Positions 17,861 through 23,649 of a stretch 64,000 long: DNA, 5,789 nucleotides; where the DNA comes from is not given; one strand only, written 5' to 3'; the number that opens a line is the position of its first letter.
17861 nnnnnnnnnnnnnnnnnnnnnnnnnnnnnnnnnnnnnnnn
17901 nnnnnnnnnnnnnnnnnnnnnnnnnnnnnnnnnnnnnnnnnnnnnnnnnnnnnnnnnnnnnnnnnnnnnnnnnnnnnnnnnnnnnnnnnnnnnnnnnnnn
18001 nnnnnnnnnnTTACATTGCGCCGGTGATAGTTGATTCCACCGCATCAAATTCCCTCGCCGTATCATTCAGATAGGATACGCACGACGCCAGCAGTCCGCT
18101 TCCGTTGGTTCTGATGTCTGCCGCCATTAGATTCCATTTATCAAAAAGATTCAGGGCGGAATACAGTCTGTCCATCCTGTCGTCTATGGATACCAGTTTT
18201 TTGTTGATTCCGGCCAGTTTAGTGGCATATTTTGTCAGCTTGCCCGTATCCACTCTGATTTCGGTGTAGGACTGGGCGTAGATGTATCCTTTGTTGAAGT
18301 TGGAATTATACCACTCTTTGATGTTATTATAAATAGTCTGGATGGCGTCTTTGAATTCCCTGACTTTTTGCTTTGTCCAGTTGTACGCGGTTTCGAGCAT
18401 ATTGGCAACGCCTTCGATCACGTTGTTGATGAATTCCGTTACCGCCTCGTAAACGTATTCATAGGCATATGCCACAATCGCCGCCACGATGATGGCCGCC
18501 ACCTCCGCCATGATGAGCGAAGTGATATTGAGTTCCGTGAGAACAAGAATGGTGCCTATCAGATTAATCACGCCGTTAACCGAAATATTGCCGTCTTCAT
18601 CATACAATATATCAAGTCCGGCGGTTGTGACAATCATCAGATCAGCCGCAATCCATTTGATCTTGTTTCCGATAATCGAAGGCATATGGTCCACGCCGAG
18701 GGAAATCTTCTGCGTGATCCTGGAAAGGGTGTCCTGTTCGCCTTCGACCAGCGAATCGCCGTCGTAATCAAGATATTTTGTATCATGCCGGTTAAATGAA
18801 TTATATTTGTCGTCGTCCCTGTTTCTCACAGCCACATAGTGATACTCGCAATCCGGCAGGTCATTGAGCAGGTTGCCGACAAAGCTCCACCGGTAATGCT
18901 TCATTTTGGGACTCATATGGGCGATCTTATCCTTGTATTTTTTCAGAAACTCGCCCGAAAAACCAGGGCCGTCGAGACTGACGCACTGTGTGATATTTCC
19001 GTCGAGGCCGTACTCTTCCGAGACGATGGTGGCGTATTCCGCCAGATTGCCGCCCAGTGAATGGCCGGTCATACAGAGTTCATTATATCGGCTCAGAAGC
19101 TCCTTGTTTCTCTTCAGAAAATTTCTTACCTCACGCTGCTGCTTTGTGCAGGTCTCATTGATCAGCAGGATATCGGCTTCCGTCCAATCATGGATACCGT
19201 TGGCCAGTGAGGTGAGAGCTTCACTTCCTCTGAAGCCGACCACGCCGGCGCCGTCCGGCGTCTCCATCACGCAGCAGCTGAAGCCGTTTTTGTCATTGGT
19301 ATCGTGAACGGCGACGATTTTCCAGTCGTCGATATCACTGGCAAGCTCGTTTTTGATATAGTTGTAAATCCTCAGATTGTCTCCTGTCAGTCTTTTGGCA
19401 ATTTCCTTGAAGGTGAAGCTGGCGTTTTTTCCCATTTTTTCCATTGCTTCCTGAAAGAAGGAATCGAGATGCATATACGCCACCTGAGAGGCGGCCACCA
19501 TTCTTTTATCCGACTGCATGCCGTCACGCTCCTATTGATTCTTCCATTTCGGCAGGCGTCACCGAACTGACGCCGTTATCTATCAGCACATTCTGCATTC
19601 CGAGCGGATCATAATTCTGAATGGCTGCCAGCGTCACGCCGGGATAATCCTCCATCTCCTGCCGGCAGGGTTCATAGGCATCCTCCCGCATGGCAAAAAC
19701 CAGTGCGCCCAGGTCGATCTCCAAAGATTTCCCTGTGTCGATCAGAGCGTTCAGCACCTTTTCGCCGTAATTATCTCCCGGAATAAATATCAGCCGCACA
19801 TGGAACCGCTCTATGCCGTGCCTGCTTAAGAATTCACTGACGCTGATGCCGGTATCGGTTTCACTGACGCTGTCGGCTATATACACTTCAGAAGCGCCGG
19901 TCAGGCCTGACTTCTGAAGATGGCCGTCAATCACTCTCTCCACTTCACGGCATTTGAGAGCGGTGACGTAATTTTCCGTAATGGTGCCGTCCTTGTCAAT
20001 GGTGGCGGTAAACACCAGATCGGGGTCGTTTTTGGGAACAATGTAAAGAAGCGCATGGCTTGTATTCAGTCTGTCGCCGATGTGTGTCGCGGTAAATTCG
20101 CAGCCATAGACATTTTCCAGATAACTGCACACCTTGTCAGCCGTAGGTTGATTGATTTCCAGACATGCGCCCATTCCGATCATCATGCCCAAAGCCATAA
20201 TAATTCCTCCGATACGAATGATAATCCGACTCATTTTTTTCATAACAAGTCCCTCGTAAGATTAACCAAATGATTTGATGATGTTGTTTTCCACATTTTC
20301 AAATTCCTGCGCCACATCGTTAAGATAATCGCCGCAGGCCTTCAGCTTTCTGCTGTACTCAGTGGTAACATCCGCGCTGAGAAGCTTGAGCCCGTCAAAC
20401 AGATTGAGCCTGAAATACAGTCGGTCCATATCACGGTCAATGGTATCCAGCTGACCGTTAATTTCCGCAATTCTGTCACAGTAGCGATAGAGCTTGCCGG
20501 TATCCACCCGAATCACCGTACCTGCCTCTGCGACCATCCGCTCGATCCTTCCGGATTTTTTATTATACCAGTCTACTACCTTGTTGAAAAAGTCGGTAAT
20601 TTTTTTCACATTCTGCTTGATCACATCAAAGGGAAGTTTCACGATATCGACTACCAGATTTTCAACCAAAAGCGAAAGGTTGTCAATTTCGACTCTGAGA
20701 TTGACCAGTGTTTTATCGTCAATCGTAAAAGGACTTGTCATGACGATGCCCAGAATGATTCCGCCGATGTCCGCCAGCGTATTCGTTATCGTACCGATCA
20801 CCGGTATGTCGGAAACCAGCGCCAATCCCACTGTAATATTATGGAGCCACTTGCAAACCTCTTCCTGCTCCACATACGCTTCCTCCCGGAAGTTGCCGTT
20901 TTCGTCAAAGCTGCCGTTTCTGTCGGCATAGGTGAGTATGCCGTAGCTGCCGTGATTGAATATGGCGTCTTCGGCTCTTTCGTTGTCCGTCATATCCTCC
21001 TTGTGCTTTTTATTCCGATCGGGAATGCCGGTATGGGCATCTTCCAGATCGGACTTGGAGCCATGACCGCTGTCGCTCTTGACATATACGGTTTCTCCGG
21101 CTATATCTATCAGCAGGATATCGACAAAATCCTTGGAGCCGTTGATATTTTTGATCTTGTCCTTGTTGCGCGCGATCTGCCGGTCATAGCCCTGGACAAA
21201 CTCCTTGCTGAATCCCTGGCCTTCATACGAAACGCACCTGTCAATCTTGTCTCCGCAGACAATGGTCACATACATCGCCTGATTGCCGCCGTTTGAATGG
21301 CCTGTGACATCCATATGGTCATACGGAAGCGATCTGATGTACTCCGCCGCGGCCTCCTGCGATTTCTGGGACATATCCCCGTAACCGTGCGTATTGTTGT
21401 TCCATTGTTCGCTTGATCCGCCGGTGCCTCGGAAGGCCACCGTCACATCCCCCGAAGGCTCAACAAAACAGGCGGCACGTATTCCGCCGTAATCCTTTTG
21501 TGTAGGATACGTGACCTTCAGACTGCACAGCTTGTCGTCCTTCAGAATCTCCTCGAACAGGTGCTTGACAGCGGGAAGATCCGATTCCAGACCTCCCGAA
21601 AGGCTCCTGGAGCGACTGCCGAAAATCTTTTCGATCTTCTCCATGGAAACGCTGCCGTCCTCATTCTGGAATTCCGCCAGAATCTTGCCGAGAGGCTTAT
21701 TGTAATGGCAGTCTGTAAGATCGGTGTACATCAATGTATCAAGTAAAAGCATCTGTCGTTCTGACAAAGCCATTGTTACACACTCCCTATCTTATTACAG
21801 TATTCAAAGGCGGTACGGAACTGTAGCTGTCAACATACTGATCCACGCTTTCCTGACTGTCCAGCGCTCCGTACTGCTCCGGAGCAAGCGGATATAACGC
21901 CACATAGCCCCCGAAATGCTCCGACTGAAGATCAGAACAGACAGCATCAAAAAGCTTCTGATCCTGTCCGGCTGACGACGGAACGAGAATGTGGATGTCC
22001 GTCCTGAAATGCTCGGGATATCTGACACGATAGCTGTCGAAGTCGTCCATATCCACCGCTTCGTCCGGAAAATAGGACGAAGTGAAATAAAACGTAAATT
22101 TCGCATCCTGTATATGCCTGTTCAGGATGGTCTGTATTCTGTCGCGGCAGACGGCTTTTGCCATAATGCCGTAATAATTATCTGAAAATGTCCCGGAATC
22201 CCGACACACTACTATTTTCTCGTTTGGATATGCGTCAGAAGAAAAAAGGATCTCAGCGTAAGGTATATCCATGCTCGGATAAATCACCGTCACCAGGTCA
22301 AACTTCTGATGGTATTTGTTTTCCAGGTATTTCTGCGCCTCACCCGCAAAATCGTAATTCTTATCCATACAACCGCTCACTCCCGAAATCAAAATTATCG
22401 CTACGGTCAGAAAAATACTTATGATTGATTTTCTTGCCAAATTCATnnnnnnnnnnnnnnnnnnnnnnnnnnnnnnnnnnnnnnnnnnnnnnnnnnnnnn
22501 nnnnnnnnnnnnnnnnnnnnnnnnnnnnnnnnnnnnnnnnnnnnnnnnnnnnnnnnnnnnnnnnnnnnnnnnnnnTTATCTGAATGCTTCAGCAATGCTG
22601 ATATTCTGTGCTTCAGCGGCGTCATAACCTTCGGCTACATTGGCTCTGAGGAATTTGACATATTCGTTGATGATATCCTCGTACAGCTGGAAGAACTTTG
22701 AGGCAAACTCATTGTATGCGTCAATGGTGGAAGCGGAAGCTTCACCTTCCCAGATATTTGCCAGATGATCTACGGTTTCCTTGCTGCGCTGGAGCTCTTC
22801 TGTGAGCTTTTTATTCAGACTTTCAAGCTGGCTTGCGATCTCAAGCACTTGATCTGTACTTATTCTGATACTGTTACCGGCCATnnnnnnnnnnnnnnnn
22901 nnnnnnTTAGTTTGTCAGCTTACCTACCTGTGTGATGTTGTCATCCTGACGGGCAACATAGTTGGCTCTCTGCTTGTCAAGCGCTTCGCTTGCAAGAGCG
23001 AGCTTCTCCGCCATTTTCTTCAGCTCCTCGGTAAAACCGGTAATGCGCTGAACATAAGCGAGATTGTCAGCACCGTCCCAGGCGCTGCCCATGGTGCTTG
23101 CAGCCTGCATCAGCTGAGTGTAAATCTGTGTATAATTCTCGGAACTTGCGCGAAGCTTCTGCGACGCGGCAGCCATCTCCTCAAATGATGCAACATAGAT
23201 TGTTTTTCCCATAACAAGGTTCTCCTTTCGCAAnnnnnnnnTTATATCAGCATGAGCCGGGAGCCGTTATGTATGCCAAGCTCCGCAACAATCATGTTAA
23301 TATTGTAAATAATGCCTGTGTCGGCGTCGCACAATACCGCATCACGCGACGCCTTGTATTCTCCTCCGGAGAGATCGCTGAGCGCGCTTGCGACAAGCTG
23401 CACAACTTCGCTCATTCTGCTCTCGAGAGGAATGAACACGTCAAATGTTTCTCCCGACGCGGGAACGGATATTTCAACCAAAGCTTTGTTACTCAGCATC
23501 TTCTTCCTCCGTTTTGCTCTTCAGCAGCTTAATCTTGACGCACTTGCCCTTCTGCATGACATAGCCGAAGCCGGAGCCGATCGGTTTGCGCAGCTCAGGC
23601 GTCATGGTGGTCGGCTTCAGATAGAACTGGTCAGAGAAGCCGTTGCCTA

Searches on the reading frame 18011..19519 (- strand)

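Call 3: search_protein_families(library=pfam, proteins=[window:18011-19519:-], max_evalue=0.01)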
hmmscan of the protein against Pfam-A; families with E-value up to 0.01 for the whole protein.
window:18011-19519:- (502 aa): 2 families
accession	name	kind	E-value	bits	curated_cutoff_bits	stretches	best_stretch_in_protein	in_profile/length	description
PF11187.14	Mbeg1-like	-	3.7e-15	56.4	21.1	1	72-261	19-190/224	Mbeg1-like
PF01764.32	Lipase_3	-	0.00011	22.6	22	1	121-190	35-108/140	Lipase (class 3)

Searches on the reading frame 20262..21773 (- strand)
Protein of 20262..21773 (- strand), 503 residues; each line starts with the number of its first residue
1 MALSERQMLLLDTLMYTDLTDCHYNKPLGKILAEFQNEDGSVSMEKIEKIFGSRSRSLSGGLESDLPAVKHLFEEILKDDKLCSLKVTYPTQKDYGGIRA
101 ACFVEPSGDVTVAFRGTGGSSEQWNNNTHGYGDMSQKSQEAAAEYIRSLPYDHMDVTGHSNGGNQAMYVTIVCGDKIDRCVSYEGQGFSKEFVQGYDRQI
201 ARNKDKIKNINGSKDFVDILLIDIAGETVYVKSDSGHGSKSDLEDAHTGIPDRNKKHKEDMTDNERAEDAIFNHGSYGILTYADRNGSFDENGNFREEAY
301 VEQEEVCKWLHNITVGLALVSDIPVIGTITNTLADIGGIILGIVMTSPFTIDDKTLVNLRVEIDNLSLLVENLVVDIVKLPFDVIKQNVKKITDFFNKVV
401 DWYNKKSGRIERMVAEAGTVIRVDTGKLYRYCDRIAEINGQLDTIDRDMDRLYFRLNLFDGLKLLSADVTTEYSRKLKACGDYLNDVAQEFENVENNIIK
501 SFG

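Call 25: search_protein_families(library=pfam, proteins=[window:20262-21773:-], max_evalue=0.01)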
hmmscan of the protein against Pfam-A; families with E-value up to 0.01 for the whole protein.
window:20262-21773:- (503 aa): 2 families
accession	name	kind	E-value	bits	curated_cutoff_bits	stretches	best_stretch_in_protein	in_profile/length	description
PF11187.14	Mbeg1-like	-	1.6e-12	47.8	21.1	1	100-235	29-168/224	Mbeg1-like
PF00561.26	Abhydrolase_1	-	0.0099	16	25.8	0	114-185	35-102/245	alpha/beta hydrolase fold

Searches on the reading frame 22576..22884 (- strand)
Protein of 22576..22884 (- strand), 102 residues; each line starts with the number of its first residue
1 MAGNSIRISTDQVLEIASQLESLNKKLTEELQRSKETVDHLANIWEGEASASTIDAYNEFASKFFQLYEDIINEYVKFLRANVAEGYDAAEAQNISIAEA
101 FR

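Call 25: search_protein_families(library=pfam, proteins=[window:22576-22884:-], max_evalue=0.01)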
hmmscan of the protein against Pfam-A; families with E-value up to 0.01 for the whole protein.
window:22576-22884:- (102 aa): 6 families
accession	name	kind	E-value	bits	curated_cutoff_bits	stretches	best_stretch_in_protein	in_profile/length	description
PF06013.18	WXG100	-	3.6e-08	34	27.3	1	5-69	1-65/86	Proteins of 100 residues with WXG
PF04740.18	LXG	-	1.3e-05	25.6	26.5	1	11-101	6-99/202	LXG domain of WXG superfamily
PF09361.15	Phasin_2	-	0.00074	20.1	24.9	1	48-92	5-49/100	Phasin protein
PF23706.1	Rv1893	-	0.0053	17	27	0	52-98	7-53/72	Rv1893-like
PF00823.25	PPE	-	0.0068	16.9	26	0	12-76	22-72/165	PPE family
PF06266.17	HrpF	-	0.0082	16.9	22.8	0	19-59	3-43/74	HrpF protein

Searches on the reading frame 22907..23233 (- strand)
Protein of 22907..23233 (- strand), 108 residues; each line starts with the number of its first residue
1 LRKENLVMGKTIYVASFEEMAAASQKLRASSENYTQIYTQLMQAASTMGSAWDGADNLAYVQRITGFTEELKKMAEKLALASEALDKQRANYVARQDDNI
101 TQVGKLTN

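Call 25: search_protein_families(library=pfam, proteins=[window:22907-23233:-], max_evalue=0.01)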
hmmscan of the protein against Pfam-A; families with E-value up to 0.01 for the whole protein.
window:22907-23233:- (108 aa): 2 families
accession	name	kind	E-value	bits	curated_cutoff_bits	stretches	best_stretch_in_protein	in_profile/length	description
PF06013.18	WXG100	-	5.9e-08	33.3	27.3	1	15-92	4-81/86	Proteins of 100 residues with WXG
PF00823.25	PPE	-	0.0029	18.1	26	1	19-94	22-98/165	PPE family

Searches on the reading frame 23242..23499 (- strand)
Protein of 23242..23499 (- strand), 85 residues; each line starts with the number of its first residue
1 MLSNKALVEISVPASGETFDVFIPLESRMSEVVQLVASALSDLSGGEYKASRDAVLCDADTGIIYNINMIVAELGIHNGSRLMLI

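Call 9: search_protein_families(library=ncbifam, proteins=[window:23242-23499:-], max_evalue=0.01)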
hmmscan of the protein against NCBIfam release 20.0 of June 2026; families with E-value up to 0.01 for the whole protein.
window:23242-23499:- (85 aa): 1 family
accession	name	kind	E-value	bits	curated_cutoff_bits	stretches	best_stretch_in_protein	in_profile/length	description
TIGR03920.1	T7SS_EccD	equivalog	0.0016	17.3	94.95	1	7-84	9-77/455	type VII secretion integral membrane protein EccD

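Call 25: search_protein_families(library=pfam, proteins=[window:23242-23499:-], max_evalue=0.01)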
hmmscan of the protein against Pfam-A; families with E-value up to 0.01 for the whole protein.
window:23242-23499:- (85 aa): 1 family
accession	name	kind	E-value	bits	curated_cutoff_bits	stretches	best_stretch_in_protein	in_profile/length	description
PF08817.16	YukD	-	2.1e-06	28.9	27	1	7-84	1-76/76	WXG100 protein secretion system (Wss), protein YukD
